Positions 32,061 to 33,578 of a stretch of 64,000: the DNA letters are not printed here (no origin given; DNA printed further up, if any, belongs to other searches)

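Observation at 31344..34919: J-domain / J-domain / SIR2-TPR cassette: candidate undescribed NADase-type defence or stress module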

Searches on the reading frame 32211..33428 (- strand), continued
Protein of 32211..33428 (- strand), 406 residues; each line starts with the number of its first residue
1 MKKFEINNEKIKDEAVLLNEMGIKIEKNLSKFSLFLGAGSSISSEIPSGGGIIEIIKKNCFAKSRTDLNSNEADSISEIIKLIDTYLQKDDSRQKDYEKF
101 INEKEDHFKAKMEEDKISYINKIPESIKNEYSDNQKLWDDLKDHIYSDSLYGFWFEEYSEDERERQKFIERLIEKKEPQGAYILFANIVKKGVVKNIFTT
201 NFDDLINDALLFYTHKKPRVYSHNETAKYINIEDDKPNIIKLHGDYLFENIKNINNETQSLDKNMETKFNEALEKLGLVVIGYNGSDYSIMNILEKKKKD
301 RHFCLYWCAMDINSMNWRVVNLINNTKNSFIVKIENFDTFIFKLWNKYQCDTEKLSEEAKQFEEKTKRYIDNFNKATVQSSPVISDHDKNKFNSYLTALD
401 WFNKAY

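Call 66: find_related_loci(query=A1, collection=viral_contigs, flank=6000)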
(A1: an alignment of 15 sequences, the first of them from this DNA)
Query A1 (380 aa) in viral_contigs; peptide patterns used: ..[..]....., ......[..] (x = any residue, [..] = any of these).
126 stretches matched a pattern; 42 encode a relative of the query (tblastn E <= 1e-3); 42 distinct loci.
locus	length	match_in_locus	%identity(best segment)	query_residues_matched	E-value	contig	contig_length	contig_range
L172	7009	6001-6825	30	8-338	6e-40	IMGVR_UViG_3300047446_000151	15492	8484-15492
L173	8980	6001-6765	34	131-373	6e-38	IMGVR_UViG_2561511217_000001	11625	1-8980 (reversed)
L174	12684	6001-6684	35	151-374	5e-37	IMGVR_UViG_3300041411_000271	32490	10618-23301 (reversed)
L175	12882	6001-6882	34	10-369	1e-36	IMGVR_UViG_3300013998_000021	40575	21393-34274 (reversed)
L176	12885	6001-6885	35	10-369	1e-36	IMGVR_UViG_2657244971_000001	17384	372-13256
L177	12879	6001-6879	29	23-373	1e-36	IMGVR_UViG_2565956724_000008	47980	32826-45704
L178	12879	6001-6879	29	23-373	1e-36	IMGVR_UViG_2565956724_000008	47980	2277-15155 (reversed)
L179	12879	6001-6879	29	23-373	3e-36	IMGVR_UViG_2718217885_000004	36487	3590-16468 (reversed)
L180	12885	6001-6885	34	10-369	2e-36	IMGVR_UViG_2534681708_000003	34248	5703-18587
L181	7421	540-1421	34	10-369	2e-36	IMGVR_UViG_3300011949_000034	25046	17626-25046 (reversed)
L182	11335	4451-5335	34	10-369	2e-36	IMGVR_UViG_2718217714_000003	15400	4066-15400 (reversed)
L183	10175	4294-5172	29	23-373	3e-36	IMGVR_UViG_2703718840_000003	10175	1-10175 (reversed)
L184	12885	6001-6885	34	10-369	2e-36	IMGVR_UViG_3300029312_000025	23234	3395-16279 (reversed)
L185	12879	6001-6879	29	23-373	3e-36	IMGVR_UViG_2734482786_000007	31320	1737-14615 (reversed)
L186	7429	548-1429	33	10-369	9e-36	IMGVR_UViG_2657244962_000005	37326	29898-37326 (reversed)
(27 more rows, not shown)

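Call 74: search_dna_similar(query=window:32289-33428:-, collection=plasmids, mode=protein, max_rows=15)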
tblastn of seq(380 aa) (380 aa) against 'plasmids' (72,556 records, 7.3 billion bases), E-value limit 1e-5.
Records with a match: 45; places in all: 45; records where one place covers at least 80% of the query: 0.
Best place of each record, by identity: <60% 45.
By first word of the organism name: Halobacterium 8; Streptomyces 7; Bacillus 5; Rhizobium 2; Bradyrhizobium 2; Cupriavidus 2; Gordonia 2; Pantoea 1; Priestia 1; Rubrobacter 1; and 14 more.
By predicted mobility (MOB-suite, as given by PLSDB): non-mobilizable 24; conjugative 13; mobilizable 8.
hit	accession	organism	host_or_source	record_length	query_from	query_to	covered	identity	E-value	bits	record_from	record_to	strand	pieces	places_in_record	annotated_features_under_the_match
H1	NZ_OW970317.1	Pantoea agglomerans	Olive knot caused by Pseudomonas ...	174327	151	373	59%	30.5%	2e-27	121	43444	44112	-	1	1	SIR2 family protein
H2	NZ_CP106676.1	Bacillus cereus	cell culture,soil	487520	114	307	51%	29.1%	4e-11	72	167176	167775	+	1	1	SIR2 family protein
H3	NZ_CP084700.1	Rhizobium ruizarguesonis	Pisum sativum L.,Cell culture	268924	151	340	50%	29.6%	3e-18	94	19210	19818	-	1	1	SIR2 family protein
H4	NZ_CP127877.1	Priestia megaterium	Single bacterial isolate,soil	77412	151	307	41%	35.5%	2e-10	70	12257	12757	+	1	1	SIR2 family protein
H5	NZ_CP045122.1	Rubrobacter marinus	single pure culture,marine sediment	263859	158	372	57%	25.8%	5e-10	69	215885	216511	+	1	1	SIR2 family protein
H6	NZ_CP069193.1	Haloterrigena salifodinae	Salt Microbe,Salt Mine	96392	155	370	57%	25.3%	3e-8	63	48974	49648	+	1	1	SIR2 family protein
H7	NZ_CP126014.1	Bradyrhizobium japonicum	Glycine max,soybean,root nodule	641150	145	345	53%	26.9%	2e-14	83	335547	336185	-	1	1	SIR2 family protein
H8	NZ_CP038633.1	Halobacterium salinarum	cell culture,DSM:3754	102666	128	307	47%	29.9%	5e-8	62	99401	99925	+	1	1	SIR2 family protein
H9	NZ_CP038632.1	Halobacterium salinarum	cell culture,DSM:3754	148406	128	307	47%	29.9%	5e-8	62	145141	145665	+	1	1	SIR2 family protein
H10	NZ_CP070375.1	Halobacterium sp. GSL-19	Brine,Brine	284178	128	307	47%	29.9%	5e-8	62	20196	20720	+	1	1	SIR2 family protein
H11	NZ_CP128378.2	Halobacterium salinarum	-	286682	128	307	47%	29.9%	5e-8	62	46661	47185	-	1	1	SIR2 family protein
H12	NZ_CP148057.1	Halobacterium salinarum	Whole genome,Hypersaline lake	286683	128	307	47%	29.9%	5e-8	62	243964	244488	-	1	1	SIR2 family protein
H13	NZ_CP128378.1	Halobacterium salinarum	-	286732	128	307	47%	29.9%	5e-8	62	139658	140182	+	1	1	SIR2 family protein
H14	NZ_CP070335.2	Halobacterium sp. BOL4-2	Salt,Salt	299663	128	307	47%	29.9%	5e-8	62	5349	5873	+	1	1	SIR2 family protein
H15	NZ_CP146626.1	Halobacterium salinarum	-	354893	128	307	47%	29.9%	5e-8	62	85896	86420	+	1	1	SIR2 family protein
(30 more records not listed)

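Call 75: search_dna_similar(query=window:32289-33428:-, collection=phages, mode=protein, max_rows=10)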
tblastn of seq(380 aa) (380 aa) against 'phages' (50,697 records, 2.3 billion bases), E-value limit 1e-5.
Records with a match: 4; places in all: 4; records where one place covers at least 80% of the query: 0.
Best place of each record, by identity: <60% 4.
By first word of the organism name: Vibrio 2; Haloferax 1; Bacteriophage 1.
By host as written in the record: Vibrio cyclitrophicus 10N.286.45.B12 1; Haloferax gibbonsii Ma2.38 1; Vibrio cyclitrophicus 10N.286.55.B4 1; - 1.
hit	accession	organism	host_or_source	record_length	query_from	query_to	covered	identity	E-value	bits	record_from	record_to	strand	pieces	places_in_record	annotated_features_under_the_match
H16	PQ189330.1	Vibrio phage 10N.286.45.B12_PE001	Vibrio cyclitrophicus 10N.286.45.B12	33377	116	354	63%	32.3%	2e-33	137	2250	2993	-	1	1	hypothetical protein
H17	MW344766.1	Haloferax virus Halfgib1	Haloferax gibbonsii Ma2.38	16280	151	345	51%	37.2%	2e-38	152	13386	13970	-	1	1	tetratricopeptide repeat protein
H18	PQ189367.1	Vibrio phage 10N.286.55.B4_PE002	Vibrio cyclitrophicus 10N.286.55.B4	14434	147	309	43%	39.5%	3e-30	128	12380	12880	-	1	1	hypothetical protein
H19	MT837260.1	Bacteriophage sp.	human fecal samples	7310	138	344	54%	26.3%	7e-11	70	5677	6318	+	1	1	record has no annotation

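Call 76: get_annotated_region(hit=H17, flank=5000)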
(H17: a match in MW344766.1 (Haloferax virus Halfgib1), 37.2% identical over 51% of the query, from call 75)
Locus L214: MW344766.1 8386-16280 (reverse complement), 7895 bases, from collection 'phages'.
description: Haloferax virus Halfgib1, complete genome.
organism: Haloferax virus Halfgib1 (NCBI taxid 2809245)
taxonomy: Viruses; Monodnaviria; Trapavirae; Saleviricota; Huolimaviricetes; Haloruvirales; Pleolipoviridae
host: Haloferax gibbonsii Ma2.38; source: -; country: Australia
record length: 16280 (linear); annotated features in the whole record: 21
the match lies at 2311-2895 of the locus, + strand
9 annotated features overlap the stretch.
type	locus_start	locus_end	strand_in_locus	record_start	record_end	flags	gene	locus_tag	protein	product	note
misc_recomb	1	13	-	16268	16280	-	-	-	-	-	attP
CDS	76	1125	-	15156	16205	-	int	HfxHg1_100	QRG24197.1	XerC/D-like integrase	-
CDS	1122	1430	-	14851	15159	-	-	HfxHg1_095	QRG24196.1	hypothetical protein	similar to ORF12 of plasmid pHK2 [Haloferax lucentense DSM 14919]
CDS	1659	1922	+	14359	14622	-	-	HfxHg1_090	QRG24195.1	winged helix-turn-helix transcriptional regulator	similar to ORF 11 of plasmid pHK2 [Haloferax lucentense DSM 14919]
CDS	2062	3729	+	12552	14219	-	-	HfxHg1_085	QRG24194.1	tetratricopeptide repeat protein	tetratricopeptide repeat (TPR) protein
CDS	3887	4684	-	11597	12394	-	-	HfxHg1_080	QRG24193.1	hypothetical protein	-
CDS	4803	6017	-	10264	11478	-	dcm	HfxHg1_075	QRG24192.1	DNA cytosine methyltransferase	conserved domain Dcm (COG0270), site-specific DNA-cytosine methylase; DNA cytosine methyltransferase Dcm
CDS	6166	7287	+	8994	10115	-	-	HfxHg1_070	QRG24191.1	hypothetical protein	-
CDS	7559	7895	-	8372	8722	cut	-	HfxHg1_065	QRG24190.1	hypothetical protein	-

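Call 77: search_protein_families(library=pfam, proteins=[L214:2062-3726:+, L056:9920-12568:+, L067:9986-11791:+, L175:5932-7995:+, L027:9929-12517:+, L041:9962-11335:+], max_evalue=0.0001)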
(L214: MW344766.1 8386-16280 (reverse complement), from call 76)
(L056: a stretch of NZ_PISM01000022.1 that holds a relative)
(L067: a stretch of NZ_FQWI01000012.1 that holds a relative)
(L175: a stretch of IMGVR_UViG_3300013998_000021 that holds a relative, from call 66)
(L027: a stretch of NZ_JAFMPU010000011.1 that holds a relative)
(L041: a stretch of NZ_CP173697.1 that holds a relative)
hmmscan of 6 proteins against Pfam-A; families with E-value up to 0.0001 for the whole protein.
L214:2062-3726:+ (555 aa): 5 families
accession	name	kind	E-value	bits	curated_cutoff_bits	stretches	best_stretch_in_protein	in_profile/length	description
PF13289.12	SIR2_2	-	1.4e-13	51.6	24.5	1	131-263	4-139/141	SIR2-like domain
PF07719.23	TPR_2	-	1.1e-08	35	27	0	347-374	2-29/34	Tetratricopeptide repeat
PF12569.14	NatA_aux_su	-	1.5e-06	27.9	33.3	0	315-365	195-245/515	N-terminal acetyltransferase A, auxiliary subunit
PF00515.34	TPR_1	-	1e-05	25.6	27.8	0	348-374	3-29/34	Tetratricopeptide repeat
PF13432.12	TPR_16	-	5.9e-05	23.9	32.7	0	318-372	3-57/65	Tetratricopeptide repeat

L056:9920-12568:+ (883 aa): 1 family
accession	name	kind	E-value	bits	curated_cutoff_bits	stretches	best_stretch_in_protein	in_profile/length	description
PF13289.12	SIR2_2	-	6e-15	56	24.5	1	158-281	2-125/141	SIR2-like domain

L067:9986-11791:+ (602 aa): 1 family
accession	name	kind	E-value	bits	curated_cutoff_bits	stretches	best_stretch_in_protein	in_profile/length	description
PF13289.12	SIR2_2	-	4.1e-14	53.3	24.5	1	115-238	2-129/141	SIR2-like domain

L175:5932-7995:+ (688 aa): 1 family
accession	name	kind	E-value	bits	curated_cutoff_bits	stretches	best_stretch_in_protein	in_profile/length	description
PF13289.12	SIR2_2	-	4e-12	46.9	24.5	1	139-260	2-124/141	SIR2-like domain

L027:9929-12517:+ (863 aa): 1 family
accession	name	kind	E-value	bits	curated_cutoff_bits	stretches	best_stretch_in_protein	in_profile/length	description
PF13289.12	SIR2_2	-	3.2e-11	44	24.5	1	186-289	3-108/141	SIR2-like domain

L041:9962-11335:+ (458 aa): 1 family
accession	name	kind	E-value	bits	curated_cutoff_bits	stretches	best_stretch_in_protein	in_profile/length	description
PF13289.12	SIR2_2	-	1.5e-15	58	24.5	1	226-335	3-118/141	SIR2-like domain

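Call 78: search_protein_families(library=padloc, proteins=[L214:2062-3726:+, L056:9920-12568:+, L067:9986-11791:+, L175:5932-7995:+, L027:9929-12517:+, L041:9962-11335:+], max_evalue=0.00001)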
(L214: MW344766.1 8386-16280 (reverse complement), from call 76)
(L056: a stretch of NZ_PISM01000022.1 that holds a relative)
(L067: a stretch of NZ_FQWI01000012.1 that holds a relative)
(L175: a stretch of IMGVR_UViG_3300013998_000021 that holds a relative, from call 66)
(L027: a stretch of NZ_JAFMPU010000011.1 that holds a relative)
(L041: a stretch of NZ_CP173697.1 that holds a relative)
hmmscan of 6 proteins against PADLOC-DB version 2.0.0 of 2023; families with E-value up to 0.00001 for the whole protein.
L214:2062-3726:+ (555 aa): 9 families
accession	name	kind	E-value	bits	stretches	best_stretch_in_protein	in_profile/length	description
PDLC02419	Aga_SIR2-PNTD1-PNTD2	-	1.5e-52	177.1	1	26-283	6-284/558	Class I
PDLC02420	Aga_SIR2-PNTD1-PNTD2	-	1.3e-48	164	1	23-286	16-298/1010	Class I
PDLC02401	Aga_SIR2-PNTD1-PNTD2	-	2.8e-45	153.1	1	78-261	44-231/524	Class I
PDLC02384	pAgo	-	1.3e-41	140.9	1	13-261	6-269/1030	-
PDLC05061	PDC-S65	-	2.3e-40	137.5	1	10-285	15-294/592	-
PDLC02402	Aga_SIR2-PNTD1-PNTD2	-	2.1e-24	83.7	1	30-314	17-324/876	Class I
PDLC05060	PDC-S65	-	3.2e-22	77.1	1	93-284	7-201/503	-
PDLC02418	Aga_SIR2-Kinase-PNTD1-PNTD2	-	1.1e-10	38.3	1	163-249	23-111/756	Class I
PDLC00409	ThsA1|ThsA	-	2.4e-07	28.4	1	16-227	13-206/242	STALD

L056:9920-12568:+ (883 aa): 10 families
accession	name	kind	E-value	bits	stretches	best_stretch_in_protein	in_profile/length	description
PDLC02420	Aga_SIR2-PNTD1-PNTD2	-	6.7e-61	204.7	1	48-345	17-326/1010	Class I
PDLC02419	Aga_SIR2-PNTD1-PNTD2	-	1.1e-57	194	1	49-349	5-316/558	Class I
PDLC02401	Aga_SIR2-PNTD1-PNTD2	-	3.5e-44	149.5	1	97-336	34-279/524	Class I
PDLC02384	pAgo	-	1.9e-43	146.9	1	35-339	8-321/1030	-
PDLC02402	Aga_SIR2-PNTD1-PNTD2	-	2.8e-39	132.9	1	54-329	17-305/876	Class I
PDLC05061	PDC-S65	-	4.1e-26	90.4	1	47-355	28-335/592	-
PDLC05060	PDC-S65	-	2.1e-12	44.7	1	134-248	23-139/503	-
PDLC02418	Aga_SIR2-Kinase-PNTD1-PNTD2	-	3.8e-12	43.2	1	193-348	24-188/756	Class I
PDLC00409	ThsA1|ThsA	-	2.4e-07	28.4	0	156-280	104-230/242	STALD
PDLC00407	ThsA1|ThsA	-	7.9e-07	26.1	0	50-102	20-70/478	STALD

L067:9986-11791:+ (602 aa): 8 families
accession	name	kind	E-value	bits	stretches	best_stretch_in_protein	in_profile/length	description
PDLC02419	Aga_SIR2-PNTD1-PNTD2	-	2.6e-60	202.7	1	8-284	7-297/558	Class I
PDLC02420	Aga_SIR2-PNTD1-PNTD2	-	1.5e-55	187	1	9-286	21-310/1010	Class I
PDLC02384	pAgo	-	2e-48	163.4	1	8-289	21-312/1030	-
PDLC02401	Aga_SIR2-PNTD1-PNTD2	-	9.3e-46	154.7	1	50-288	30-274/524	Class I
PDLC02402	Aga_SIR2-PNTD1-PNTD2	-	1.3e-38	130.7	1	11-322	17-341/876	Class I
PDLC05061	PDC-S65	-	2.3e-26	91.2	1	9-323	33-345/592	-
PDLC05060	PDC-S65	-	1.4e-11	41.9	1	94-205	28-139/503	-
PDLC02418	Aga_SIR2-Kinase-PNTD1-PNTD2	-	6.5e-11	39.1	1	152-275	26-154/756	Class I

L175:5932-7995:+ (688 aa): 8 families
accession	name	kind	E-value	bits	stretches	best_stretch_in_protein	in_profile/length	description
PDLC02419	Aga_SIR2-PNTD1-PNTD2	-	1.3e-63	213.6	1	40-306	3-292/558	Class I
PDLC02420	Aga_SIR2-PNTD1-PNTD2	-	1.2e-57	193.9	1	43-298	19-296/1010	Class I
PDLC02401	Aga_SIR2-PNTD1-PNTD2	-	2.8e-55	186.1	1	86-305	42-264/524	Class I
PDLC02384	pAgo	-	3.8e-46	155.8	1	40-297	17-296/1030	-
PDLC02402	Aga_SIR2-PNTD1-PNTD2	-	2.1e-40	136.7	1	35-298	5-293/876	Class I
PDLC05061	PDC-S65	-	2.4e-34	117.6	1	22-349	11-343/592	-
PDLC05060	PDC-S65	-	2.7e-16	57.5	1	99-295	3-198/503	-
PDLC02418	Aga_SIR2-Kinase-PNTD1-PNTD2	-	8.6e-13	45.3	1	179-297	28-151/756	Class I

L027:9929-12517:+ (863 aa): 8 families
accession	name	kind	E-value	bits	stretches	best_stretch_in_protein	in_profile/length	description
PDLC02419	Aga_SIR2-PNTD1-PNTD2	-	2e-49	166.8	2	137-339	74-285/558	Class I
PDLC02420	Aga_SIR2-PNTD1-PNTD2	-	1.6e-44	150.4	1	31-358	22-317/1010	Class I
PDLC02401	Aga_SIR2-PNTD1-PNTD2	-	7.8e-36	121.9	1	131-338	41-258/524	Class I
PDLC02384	pAgo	-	4e-35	119.3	1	125-353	78-311/1030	-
PDLC05061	PDC-S65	-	2.3e-26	91.2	1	139-334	86-288/592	-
PDLC02402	Aga_SIR2-PNTD1-PNTD2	-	8.4e-22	75.1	1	148-354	90-307/876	Class I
PDLC05060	PDC-S65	-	8.5e-13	46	1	151-312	9-175/503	-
PDLC02418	Aga_SIR2-Kinase-PNTD1-PNTD2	-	2.2e-07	27.5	1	224-373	28-185/756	Class I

L041:9962-11335:+ (458 aa): 8 families
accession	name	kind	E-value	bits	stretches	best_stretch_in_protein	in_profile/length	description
PDLC02420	Aga_SIR2-PNTD1-PNTD2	-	3e-46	156.2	1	145-378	55-291/1010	Class I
PDLC02419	Aga_SIR2-PNTD1-PNTD2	-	2.9e-45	153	1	175-389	72-292/558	Class I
PDLC02384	pAgo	-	5.3e-45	152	2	173-398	86-310/1030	-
PDLC02401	Aga_SIR2-PNTD1-PNTD2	-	2.2e-35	120.4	1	175-395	45-271/524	Class I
PDLC02402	Aga_SIR2-PNTD1-PNTD2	-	6.3e-28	95.4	1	174-402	76-306/876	Class I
PDLC05061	PDC-S65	-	2.3e-26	91.3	1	203-391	119-301/592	-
PDLC05060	PDC-S65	-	5.6e-15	53.2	1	204-391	28-209/503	-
PDLC02418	Aga_SIR2-Kinase-PNTD1-PNTD2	-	7.2e-13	45.6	1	263-390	28-158/756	Class I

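Call 79: find_encoding_contigs(protein=P0053, flank=3000, max_places=3)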
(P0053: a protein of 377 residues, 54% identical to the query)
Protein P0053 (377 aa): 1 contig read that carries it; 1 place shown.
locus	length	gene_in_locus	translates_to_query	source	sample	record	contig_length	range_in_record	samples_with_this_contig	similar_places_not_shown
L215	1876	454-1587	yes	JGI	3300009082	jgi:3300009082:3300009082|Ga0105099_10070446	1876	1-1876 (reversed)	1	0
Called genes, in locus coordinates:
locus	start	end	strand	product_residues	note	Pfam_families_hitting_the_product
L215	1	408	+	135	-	?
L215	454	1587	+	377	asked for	PF13289:SIR2_2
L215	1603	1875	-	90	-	?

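Call 80: find_encoding_contigs(protein=P0051, flank=3000, max_places=3)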
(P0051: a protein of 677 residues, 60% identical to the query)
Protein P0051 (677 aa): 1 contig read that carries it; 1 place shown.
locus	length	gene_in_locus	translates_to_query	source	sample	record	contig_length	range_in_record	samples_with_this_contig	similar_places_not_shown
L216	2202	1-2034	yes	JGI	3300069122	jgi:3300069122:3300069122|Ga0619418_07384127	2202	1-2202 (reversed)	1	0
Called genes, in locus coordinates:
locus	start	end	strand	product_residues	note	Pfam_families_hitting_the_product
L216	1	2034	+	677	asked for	PF13289:SIR2_2, PF00515:TPR_1, PF00515:TPR_1, PF00515:TPR_1, PF13414:TPR_11, PF00515:TPR_1, PF07719:TPR_2, PF13181:TPR_8, +25 more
